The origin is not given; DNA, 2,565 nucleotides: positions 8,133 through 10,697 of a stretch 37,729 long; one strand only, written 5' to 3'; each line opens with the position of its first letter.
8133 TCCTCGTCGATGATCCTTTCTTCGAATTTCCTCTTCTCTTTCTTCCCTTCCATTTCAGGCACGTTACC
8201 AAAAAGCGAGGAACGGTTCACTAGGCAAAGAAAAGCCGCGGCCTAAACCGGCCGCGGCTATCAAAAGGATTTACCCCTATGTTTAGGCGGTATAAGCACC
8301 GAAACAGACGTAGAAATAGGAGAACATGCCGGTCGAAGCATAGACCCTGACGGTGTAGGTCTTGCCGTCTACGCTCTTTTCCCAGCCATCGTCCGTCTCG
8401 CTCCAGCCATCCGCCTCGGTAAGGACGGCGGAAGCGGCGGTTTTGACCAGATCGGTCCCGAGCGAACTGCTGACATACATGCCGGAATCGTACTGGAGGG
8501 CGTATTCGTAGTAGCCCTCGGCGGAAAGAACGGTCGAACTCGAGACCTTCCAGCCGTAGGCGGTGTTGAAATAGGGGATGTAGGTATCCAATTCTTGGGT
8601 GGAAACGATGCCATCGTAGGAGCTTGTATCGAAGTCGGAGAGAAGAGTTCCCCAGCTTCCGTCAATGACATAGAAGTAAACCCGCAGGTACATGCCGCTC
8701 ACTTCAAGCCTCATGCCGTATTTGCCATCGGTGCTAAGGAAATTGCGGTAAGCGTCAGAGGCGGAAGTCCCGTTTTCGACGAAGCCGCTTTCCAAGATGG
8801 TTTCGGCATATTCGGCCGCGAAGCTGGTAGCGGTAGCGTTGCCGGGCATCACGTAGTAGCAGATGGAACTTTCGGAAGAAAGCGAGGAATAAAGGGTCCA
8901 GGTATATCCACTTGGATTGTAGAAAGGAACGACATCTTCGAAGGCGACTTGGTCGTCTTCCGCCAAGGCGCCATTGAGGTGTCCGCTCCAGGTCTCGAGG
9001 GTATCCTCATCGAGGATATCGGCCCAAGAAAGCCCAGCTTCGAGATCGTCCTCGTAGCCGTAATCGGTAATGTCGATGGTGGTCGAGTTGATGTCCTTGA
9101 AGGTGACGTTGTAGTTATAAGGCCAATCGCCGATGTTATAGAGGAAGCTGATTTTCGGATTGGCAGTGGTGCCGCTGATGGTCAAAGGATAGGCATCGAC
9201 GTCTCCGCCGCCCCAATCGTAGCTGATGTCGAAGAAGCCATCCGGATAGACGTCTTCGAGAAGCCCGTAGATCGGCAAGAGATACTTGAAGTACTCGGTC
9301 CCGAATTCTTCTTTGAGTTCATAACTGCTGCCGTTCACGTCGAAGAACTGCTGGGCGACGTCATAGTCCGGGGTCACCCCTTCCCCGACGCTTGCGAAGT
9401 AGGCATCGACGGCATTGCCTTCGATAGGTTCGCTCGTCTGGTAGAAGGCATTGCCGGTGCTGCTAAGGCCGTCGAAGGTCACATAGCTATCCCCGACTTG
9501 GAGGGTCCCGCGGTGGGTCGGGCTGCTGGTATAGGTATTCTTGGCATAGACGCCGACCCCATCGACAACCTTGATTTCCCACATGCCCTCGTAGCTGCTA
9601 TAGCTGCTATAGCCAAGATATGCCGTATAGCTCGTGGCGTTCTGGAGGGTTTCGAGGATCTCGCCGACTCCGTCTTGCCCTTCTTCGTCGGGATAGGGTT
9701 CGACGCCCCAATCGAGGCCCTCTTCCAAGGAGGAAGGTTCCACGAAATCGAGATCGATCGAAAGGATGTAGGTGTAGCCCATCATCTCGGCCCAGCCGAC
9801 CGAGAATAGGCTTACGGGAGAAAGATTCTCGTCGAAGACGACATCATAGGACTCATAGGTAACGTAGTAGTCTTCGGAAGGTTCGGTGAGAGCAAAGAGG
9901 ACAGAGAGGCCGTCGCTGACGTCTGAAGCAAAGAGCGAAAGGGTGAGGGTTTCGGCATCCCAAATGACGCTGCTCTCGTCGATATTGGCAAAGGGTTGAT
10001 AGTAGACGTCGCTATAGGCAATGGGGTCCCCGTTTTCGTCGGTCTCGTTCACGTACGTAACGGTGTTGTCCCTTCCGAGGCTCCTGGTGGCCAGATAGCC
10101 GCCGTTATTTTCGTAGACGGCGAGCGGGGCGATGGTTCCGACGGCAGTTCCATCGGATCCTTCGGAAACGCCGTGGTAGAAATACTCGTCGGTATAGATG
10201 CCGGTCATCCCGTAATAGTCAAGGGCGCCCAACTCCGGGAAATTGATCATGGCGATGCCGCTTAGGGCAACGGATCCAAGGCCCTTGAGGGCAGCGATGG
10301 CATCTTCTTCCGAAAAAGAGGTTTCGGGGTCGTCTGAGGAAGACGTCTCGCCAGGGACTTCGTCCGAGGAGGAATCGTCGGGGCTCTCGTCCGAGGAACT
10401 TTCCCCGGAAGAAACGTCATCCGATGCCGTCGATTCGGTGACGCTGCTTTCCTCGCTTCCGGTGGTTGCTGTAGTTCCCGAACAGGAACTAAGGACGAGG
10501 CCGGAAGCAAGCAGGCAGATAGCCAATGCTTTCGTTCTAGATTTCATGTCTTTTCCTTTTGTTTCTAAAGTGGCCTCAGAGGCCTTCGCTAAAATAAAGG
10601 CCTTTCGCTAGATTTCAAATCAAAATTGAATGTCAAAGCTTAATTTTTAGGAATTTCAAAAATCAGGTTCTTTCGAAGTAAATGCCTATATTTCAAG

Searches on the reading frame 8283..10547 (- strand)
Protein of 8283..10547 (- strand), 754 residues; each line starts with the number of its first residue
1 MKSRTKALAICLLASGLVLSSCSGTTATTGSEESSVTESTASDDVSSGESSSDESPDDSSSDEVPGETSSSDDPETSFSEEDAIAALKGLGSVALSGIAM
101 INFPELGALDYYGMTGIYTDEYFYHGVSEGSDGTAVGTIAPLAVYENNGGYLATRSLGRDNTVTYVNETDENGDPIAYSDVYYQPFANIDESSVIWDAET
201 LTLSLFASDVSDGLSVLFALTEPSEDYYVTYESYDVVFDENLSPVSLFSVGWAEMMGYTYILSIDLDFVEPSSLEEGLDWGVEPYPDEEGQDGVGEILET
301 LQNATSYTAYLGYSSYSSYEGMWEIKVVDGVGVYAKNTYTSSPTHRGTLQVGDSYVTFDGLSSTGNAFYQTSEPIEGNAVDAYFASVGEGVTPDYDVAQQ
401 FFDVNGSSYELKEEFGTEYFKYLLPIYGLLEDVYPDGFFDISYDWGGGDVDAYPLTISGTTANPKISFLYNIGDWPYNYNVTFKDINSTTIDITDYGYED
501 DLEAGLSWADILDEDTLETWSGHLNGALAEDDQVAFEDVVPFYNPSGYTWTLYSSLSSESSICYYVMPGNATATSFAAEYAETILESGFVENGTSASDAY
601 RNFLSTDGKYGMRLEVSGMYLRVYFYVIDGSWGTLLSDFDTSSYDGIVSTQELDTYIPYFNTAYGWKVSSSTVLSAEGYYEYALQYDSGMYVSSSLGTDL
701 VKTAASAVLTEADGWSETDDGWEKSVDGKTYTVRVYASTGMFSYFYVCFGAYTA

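Call 11: search_protein_families(library=pfam, proteins=[window:8283-10547:-], max_evalue=0.001)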
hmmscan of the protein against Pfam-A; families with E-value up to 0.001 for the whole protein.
window:8283-10547:- (754 aa): 0 families

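Call 66: find_encoding_contigs(protein=window:8283-10547:-, flank=10000, max_places=10)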
Protein window:8283-10547:- (754 aa): no gene with exactly this product is on record in the collection.

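Call 70: search_protein_families(library=ncbifam, proteins=[window:8283-10547:-], max_evalue=0.01)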
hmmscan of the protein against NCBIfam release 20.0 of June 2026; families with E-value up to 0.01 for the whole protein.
window:8283-10547:- (754 aa): 0 families
